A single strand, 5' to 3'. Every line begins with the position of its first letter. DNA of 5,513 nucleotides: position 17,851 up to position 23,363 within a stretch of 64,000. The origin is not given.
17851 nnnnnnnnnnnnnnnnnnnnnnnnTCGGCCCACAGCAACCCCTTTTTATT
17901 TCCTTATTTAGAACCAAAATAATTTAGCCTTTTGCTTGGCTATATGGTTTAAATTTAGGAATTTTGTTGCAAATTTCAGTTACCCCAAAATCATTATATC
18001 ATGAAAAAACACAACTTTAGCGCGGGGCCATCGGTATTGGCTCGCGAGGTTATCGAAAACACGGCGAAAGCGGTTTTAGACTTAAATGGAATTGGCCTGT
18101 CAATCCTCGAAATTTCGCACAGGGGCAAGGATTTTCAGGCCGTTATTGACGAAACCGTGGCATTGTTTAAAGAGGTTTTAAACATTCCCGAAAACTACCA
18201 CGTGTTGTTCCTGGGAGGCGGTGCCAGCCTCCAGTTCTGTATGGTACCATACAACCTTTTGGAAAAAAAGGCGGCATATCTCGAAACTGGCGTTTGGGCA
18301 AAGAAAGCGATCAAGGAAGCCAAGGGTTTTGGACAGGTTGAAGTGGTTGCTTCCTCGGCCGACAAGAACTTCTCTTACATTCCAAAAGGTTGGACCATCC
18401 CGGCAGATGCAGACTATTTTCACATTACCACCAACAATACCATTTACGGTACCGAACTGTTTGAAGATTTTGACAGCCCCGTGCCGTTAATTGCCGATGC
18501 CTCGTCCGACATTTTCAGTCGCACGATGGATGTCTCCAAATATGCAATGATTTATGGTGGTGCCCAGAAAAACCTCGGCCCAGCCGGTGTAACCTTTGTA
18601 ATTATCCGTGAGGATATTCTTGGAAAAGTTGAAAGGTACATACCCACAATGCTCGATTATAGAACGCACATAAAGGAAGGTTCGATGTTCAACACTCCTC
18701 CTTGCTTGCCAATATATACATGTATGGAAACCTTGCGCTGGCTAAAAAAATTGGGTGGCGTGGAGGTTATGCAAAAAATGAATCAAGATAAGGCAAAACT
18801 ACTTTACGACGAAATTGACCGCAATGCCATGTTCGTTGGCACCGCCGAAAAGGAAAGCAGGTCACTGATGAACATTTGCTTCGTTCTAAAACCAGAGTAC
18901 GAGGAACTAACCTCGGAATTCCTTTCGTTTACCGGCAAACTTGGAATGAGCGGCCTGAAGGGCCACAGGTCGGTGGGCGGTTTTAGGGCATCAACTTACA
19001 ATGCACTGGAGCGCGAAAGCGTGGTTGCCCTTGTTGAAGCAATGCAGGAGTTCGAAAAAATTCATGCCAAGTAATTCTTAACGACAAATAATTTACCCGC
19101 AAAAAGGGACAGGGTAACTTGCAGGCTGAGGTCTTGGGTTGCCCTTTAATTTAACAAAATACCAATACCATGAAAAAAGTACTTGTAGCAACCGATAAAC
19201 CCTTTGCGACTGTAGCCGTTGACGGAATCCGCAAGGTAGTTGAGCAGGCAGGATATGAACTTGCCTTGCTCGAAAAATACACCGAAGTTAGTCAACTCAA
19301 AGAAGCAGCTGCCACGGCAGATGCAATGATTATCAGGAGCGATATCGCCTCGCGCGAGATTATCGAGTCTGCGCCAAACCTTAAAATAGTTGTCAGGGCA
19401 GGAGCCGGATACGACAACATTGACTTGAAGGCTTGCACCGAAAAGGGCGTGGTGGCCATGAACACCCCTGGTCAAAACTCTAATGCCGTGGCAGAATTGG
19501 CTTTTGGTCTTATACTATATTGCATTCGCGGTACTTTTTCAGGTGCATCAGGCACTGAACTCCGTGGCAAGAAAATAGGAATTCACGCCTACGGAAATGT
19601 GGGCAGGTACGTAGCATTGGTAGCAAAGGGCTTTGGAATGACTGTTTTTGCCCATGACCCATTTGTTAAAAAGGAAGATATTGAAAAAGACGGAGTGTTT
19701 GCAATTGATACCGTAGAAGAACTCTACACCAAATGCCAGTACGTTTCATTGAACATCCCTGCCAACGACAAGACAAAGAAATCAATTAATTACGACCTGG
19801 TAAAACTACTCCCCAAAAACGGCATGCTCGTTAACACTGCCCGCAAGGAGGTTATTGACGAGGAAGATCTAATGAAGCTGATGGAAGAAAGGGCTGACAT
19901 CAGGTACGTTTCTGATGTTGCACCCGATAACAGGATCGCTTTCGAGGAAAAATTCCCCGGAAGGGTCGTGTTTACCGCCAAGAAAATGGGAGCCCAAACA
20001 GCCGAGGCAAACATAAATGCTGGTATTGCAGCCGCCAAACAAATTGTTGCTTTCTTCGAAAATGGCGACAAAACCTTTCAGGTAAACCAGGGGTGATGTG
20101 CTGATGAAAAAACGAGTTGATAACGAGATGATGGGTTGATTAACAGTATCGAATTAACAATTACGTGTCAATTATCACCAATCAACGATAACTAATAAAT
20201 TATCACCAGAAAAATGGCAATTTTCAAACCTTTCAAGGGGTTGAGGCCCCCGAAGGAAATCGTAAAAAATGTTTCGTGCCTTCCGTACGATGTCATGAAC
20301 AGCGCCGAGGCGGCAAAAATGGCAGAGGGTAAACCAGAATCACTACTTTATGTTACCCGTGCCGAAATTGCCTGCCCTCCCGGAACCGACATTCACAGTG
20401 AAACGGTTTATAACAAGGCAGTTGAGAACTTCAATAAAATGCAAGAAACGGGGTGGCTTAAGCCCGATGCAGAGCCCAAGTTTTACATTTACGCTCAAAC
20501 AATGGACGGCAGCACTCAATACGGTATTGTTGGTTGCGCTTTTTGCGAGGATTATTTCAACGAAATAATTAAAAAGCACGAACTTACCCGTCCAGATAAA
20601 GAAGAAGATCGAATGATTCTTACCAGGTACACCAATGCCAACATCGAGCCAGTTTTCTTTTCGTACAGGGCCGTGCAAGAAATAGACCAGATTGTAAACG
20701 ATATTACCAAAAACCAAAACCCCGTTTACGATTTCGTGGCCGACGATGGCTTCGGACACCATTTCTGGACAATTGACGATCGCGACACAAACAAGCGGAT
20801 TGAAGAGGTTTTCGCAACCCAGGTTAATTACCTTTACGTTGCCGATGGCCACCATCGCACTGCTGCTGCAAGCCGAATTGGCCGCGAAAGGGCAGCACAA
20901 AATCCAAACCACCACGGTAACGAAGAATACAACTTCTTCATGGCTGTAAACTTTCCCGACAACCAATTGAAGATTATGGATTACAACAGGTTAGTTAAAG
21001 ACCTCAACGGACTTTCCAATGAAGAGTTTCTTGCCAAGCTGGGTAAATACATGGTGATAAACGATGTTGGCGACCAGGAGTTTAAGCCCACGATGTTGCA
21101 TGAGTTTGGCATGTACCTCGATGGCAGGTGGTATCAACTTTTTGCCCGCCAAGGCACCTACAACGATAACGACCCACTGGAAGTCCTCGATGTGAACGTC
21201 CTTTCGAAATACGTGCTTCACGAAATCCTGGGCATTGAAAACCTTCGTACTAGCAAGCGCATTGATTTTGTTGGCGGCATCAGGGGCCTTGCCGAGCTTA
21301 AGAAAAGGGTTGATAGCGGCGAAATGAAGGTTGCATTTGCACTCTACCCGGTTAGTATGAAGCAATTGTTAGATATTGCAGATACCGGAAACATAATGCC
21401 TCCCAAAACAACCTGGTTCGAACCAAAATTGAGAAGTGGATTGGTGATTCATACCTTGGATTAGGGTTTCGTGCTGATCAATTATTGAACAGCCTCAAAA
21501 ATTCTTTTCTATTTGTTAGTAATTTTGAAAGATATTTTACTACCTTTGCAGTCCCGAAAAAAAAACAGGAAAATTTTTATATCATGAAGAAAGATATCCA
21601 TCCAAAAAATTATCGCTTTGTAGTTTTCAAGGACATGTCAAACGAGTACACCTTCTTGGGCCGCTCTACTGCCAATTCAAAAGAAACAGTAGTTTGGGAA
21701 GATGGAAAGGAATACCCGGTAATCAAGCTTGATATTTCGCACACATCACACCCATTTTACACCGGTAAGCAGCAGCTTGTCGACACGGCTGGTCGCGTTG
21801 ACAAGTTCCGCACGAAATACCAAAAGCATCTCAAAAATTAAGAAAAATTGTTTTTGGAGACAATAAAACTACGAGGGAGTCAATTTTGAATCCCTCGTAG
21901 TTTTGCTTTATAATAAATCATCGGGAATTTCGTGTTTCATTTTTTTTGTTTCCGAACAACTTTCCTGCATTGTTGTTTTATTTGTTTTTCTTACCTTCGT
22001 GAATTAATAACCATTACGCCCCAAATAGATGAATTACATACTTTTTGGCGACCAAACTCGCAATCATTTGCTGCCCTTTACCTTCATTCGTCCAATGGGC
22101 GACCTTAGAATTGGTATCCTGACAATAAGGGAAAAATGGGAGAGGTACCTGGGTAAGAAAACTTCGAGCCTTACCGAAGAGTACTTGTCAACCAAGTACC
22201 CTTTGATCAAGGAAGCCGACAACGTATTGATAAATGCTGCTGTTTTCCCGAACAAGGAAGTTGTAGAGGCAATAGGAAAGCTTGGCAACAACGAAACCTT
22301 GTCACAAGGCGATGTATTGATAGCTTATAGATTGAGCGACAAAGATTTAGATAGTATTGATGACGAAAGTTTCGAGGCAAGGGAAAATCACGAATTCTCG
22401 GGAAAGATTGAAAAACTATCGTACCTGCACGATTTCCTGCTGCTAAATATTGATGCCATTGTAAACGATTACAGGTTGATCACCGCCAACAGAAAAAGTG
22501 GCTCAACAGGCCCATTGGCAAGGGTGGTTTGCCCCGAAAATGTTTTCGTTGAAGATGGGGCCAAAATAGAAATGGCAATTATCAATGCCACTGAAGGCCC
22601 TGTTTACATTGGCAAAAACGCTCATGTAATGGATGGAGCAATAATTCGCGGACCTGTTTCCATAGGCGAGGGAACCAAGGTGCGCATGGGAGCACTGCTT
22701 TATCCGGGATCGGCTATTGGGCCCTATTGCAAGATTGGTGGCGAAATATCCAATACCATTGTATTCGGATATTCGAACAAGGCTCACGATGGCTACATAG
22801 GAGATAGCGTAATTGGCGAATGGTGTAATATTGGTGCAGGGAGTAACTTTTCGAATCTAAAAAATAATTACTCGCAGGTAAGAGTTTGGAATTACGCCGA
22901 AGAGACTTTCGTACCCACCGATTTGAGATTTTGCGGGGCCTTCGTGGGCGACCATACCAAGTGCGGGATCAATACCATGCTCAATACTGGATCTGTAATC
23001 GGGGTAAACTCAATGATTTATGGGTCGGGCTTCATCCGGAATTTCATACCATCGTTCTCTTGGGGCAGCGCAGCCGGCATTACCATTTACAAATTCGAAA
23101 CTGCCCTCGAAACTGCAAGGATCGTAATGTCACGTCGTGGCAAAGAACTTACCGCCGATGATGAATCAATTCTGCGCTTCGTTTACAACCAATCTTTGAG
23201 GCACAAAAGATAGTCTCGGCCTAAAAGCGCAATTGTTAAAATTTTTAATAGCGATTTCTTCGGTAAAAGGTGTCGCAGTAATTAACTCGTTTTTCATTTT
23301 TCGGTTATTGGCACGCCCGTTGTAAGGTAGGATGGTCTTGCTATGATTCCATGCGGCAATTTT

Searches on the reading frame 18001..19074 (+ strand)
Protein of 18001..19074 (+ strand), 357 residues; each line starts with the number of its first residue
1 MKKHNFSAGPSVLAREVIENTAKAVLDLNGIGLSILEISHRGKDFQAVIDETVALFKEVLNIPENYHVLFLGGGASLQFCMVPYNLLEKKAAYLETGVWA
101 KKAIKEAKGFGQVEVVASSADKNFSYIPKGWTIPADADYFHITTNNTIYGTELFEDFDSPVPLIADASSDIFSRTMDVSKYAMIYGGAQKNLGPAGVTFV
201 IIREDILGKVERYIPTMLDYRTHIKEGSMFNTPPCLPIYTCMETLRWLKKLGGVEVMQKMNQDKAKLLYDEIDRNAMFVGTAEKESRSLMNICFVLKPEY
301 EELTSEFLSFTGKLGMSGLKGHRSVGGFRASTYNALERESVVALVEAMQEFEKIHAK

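Call 41: search_protein_families(library=pfam, proteins=[window:18001-19074:+], max_evalue=0.0001)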
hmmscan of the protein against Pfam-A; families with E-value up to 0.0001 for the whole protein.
window:18001-19074:+ (357 aa): 1 family
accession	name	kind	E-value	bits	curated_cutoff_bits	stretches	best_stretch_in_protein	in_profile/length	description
PF00266.25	Aminotran_5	-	1.1e-32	113.9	21.5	1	5-342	3-369/371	Aminotransferase class-V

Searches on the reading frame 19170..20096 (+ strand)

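Call 41: search_protein_families(library=pfam, proteins=[window:19170-20096:+], max_evalue=0.0001)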
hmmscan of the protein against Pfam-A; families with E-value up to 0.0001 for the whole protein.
window:19170-20096:+ (308 aa): 2 families
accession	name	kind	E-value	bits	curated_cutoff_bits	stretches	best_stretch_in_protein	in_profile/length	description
PF02826.25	2-Hacid_dh_C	-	7.9e-31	107.2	25.1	1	126-257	29-160/178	D-isomer specific 2-hydroxyacid dehydrogenase, NAD binding domain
PF00389.36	2-Hacid_dh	-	2.5e-29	102.1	24.6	1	24-306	15-134/134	D-isomer specific 2-hydroxyacid dehydrogenase, catalytic domain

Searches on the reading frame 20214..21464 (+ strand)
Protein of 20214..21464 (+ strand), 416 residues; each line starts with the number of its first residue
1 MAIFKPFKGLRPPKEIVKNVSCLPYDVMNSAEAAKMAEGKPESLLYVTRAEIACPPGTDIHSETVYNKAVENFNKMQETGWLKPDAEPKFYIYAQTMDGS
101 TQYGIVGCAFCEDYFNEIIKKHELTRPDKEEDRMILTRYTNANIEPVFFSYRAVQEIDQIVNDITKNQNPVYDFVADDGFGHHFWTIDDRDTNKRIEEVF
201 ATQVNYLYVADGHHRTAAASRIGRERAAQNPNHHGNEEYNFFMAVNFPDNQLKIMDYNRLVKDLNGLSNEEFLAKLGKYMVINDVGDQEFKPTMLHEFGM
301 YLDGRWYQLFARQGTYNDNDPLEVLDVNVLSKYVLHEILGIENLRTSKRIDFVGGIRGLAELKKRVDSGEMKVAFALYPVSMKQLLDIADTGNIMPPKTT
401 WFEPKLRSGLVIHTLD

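Call 41: search_protein_families(library=pfam, proteins=[window:20214-21464:+], max_evalue=0.0001)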
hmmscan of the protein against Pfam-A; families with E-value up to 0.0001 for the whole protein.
window:20214-21464:+ (416 aa): 1 family
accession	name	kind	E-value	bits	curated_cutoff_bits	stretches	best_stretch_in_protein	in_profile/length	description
PF06245.16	DUF1015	-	2.1e-108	362.5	25.8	1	5-327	2-324/325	Protein of unknown function (DUF1015)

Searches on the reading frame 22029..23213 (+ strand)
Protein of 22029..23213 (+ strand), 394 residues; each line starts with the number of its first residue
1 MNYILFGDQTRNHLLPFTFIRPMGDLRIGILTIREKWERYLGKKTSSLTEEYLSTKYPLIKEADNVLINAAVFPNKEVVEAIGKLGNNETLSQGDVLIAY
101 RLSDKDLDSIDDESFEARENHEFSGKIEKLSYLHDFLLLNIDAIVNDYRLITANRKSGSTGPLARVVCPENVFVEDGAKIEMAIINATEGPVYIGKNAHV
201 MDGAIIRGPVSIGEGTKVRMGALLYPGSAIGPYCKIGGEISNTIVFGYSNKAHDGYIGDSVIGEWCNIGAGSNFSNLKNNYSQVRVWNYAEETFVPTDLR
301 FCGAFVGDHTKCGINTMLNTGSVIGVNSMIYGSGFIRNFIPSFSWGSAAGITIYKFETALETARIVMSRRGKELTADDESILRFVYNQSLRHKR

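Call 41: search_protein_families(library=pfam, proteins=[window:22029-23213:+], max_evalue=0.0001)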
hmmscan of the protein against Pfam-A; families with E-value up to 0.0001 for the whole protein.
window:22029-23213:+ (394 aa): 3 families
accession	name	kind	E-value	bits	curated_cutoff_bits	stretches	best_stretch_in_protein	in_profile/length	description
PF13562.11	NTP_transf_4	-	4.7e-45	153.9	27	1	3-156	1-153/153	Sugar nucleotidyl transferase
PF00132.30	Hexapep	-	7e-11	41.8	27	1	192-223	2-33/36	Bacterial transferase hexapeptide (six repeats)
PF25084.1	LbH_EIF2B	-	1e-07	32.4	54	0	167-218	57-105/105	EIF2B subunit epsilon LbH domain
